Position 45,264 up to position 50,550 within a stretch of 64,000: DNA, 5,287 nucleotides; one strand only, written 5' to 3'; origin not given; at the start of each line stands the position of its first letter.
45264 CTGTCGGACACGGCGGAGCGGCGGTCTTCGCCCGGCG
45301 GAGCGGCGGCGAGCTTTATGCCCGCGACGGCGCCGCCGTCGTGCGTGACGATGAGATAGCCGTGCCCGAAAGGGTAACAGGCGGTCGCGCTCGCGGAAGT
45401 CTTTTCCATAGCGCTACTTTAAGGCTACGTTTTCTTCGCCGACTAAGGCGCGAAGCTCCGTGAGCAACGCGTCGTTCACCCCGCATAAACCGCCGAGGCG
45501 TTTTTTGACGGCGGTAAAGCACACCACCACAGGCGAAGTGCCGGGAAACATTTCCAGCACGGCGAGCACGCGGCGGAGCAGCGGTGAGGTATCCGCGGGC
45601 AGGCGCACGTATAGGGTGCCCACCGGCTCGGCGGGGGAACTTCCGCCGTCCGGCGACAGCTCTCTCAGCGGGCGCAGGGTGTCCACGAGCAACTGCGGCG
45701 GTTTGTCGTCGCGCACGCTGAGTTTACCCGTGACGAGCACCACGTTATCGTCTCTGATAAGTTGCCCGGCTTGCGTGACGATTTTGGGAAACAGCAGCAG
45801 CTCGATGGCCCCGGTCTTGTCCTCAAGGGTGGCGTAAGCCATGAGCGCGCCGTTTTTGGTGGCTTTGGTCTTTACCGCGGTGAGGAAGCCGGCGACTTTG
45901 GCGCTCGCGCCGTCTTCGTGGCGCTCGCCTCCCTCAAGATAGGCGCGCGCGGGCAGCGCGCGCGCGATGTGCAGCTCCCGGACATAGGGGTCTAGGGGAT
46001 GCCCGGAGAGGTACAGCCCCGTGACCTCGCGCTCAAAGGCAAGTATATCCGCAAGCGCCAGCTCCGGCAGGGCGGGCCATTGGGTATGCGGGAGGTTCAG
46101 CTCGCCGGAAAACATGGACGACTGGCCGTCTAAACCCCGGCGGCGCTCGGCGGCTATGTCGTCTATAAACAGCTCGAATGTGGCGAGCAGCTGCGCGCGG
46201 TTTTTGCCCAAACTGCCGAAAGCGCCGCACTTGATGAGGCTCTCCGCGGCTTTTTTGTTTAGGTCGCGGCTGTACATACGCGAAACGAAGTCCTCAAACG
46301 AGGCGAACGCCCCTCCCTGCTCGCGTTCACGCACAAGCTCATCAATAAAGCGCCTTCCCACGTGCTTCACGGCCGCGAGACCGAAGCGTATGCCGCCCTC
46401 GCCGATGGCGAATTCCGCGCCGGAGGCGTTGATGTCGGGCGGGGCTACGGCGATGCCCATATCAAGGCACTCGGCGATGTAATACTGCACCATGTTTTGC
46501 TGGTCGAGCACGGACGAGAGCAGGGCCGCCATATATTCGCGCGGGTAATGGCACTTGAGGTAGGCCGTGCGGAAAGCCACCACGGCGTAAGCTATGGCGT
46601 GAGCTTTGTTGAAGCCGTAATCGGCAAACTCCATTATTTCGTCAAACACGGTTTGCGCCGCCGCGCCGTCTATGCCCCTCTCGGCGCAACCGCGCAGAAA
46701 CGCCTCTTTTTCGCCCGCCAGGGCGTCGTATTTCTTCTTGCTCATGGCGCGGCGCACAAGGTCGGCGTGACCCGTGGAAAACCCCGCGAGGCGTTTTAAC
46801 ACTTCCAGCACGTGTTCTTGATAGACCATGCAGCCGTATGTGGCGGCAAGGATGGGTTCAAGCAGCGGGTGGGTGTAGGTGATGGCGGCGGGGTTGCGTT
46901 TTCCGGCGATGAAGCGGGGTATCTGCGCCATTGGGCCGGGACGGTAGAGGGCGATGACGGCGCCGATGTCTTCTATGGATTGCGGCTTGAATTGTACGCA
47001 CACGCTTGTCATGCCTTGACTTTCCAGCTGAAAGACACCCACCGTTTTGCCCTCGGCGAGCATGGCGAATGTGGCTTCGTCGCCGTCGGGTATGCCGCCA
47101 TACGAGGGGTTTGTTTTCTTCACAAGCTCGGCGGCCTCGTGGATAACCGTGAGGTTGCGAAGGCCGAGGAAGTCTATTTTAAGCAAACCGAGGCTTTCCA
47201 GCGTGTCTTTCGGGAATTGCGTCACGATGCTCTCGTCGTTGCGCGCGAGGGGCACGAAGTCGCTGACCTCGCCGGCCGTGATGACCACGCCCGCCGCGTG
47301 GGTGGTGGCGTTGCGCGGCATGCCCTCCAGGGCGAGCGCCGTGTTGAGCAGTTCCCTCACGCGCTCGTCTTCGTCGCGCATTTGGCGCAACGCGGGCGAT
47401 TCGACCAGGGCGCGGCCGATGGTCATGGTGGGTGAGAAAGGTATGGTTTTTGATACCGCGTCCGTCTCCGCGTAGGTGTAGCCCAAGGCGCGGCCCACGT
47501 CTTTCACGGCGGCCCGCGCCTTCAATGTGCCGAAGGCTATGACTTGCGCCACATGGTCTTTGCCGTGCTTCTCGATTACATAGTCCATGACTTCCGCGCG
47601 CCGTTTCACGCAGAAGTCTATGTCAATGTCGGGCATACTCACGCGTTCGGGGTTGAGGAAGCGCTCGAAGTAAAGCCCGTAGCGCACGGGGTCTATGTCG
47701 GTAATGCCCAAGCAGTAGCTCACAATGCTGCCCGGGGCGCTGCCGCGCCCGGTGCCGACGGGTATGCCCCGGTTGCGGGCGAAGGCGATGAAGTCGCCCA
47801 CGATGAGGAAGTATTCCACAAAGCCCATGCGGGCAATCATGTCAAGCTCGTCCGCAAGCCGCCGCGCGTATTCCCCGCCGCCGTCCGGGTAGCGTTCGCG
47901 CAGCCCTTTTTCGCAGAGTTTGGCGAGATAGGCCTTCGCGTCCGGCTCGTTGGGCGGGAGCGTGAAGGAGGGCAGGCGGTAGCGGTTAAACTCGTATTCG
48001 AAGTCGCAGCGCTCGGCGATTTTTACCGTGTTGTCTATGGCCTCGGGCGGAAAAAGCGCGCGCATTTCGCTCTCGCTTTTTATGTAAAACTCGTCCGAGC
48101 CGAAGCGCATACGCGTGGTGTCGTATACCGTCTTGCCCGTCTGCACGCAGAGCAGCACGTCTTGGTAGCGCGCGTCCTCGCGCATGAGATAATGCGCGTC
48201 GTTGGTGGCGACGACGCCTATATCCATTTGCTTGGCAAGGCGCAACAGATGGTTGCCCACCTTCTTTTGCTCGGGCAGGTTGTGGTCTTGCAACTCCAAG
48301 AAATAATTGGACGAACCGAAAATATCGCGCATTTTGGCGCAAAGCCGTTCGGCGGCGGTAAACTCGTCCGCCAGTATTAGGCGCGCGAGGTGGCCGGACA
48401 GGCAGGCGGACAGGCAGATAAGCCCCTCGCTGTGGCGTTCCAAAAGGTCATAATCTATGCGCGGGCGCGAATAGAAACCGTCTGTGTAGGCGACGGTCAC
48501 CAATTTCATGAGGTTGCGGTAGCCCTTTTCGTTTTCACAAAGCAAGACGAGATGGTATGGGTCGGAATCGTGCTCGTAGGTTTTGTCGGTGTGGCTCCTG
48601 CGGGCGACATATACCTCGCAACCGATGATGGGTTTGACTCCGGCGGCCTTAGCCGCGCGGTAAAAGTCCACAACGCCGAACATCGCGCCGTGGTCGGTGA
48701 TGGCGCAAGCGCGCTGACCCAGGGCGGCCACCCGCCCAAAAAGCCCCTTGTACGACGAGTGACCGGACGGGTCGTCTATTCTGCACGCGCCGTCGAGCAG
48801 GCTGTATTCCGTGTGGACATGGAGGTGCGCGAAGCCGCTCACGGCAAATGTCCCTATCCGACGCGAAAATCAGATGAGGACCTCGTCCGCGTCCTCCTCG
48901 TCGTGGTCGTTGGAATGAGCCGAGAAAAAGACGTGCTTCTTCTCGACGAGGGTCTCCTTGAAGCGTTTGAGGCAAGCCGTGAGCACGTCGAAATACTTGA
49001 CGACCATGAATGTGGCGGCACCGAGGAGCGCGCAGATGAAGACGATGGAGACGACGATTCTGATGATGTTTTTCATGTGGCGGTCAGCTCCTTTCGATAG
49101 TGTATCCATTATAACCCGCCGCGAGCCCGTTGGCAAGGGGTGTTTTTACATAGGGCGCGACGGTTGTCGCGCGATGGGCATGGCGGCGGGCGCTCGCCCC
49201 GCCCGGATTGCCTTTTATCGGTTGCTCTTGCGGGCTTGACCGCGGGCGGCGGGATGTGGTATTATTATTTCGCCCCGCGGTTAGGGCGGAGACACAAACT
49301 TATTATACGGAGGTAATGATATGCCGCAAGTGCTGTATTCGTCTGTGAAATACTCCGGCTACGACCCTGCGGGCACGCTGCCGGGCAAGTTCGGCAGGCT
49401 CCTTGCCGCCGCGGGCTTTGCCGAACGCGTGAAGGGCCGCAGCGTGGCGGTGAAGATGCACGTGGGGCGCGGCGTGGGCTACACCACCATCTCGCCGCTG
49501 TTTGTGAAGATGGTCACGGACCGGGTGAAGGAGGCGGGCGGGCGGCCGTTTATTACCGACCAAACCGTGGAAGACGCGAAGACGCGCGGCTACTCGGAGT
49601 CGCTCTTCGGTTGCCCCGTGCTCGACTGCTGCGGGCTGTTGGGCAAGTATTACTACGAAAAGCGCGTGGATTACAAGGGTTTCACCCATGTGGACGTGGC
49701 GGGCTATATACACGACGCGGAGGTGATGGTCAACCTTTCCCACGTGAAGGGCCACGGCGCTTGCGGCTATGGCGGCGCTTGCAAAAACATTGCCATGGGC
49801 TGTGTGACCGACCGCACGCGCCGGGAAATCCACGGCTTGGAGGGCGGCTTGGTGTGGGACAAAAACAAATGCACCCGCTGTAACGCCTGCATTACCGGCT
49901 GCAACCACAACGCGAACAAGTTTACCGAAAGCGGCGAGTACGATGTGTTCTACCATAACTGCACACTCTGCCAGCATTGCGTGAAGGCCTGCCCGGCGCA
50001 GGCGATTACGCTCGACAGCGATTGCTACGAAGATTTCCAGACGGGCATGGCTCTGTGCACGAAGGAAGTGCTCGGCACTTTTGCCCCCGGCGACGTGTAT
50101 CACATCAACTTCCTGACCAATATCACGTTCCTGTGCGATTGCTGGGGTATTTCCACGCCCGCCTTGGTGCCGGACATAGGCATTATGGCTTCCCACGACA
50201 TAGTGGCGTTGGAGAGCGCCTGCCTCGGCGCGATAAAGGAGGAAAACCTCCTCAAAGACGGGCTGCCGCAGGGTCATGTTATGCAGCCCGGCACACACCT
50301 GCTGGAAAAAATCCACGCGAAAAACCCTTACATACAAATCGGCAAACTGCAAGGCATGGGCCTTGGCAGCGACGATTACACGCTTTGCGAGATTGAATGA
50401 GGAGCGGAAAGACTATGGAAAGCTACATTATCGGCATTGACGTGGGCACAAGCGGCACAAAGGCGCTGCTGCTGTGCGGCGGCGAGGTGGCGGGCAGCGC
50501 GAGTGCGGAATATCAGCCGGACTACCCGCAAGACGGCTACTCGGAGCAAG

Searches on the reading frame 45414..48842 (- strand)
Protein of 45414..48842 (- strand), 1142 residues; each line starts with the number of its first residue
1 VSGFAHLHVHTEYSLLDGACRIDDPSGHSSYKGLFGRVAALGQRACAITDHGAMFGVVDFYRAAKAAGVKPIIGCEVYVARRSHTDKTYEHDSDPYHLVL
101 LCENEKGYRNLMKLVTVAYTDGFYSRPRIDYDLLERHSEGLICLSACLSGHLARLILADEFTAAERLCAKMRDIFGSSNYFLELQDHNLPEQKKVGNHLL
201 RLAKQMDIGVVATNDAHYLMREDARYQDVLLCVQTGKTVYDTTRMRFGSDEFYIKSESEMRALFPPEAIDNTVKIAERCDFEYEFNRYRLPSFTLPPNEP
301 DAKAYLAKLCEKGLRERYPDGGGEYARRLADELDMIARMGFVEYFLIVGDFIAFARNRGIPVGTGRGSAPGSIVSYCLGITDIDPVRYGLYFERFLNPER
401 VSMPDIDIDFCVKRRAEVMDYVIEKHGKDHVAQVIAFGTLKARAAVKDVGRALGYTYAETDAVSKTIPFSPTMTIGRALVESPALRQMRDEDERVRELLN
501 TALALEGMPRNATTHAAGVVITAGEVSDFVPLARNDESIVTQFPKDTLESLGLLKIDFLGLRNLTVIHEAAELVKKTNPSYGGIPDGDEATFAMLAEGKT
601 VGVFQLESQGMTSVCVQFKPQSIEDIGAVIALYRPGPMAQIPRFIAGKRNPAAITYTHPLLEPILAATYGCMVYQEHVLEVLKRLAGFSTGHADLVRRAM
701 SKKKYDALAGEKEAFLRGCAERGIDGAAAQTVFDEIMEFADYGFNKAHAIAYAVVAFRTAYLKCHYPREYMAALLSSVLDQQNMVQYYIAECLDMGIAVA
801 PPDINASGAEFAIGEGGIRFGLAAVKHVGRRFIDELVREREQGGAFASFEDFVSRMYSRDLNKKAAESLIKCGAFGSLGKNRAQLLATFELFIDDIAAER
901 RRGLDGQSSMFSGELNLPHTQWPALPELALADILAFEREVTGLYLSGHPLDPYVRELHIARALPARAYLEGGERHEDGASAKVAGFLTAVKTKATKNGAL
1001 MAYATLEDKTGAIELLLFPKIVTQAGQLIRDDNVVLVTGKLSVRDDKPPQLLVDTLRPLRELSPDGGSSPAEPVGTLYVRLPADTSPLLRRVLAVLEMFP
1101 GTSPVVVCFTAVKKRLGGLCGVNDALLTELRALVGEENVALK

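Call 31: search_protein_families(library=pfam, proteins=[window:45414-48842:-], max_evalue=0.00001)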
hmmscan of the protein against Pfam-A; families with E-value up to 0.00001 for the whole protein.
window:45414-48842:- (1142 aa): 5 families
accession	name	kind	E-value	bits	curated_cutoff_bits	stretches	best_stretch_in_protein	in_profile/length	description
PF07733.18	DNA_pol3_alpha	-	2.5e-97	326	23.9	1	305-560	2-260/260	Bacterial DNA polymerase III alpha NTPase domain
PF02811.25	PHP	-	2.9e-56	190.8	26.4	1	6-187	1-164/164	PHP domain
PF17657.6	DNA_pol3_finger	-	2.3e-52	177.1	22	1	563-723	1-166/166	Bacterial DNA polymerase III alpha subunit finger domain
PF14579.12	HHH_6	-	1.7e-29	102.3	25.6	1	796-885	1-90/90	Helix-hairpin-helix motif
PF01336.31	tRNA_anti-codon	-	4.1e-10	39.9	27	1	982-1059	2-75/75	OB-fold nucleic acid binding domain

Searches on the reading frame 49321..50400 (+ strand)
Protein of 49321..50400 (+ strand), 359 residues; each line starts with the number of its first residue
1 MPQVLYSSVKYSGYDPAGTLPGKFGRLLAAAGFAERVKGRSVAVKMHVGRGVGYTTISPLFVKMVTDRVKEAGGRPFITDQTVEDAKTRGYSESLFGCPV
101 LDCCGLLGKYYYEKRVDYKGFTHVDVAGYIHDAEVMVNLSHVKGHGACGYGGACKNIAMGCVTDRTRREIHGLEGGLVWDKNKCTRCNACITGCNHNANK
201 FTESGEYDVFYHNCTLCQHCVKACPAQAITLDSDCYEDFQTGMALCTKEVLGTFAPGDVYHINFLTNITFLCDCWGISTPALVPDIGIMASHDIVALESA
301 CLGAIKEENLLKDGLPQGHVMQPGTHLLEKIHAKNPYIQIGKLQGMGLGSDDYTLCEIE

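Call 31: search_protein_families(library=pfam, proteins=[window:49321-50400:+], max_evalue=0.00001)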
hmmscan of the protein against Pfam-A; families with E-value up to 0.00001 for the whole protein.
window:49321-50400:+ (359 aa): 5 families
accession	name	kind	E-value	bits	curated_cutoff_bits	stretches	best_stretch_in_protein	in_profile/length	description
PF04015.17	DUF362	-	9.4e-36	124.2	24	1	42-302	1-199/200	Domain of unknown function (DUF362)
PF12837.12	Fer4_6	-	1.1e-08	35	25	0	178-198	3-23/24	4Fe-4S binding domain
PF14697.11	Fer4_21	-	1.1e-06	29.1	35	1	180-231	4-59/59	4Fe-4S dicluster domain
PF12838.12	Fer4_7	-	1.7e-06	28.8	27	1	183-228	1-52/52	4Fe-4S dicluster domain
PF13187.11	Fer4_9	-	2.9e-06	27.6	27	1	183-229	1-52/52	4Fe-4S dicluster domain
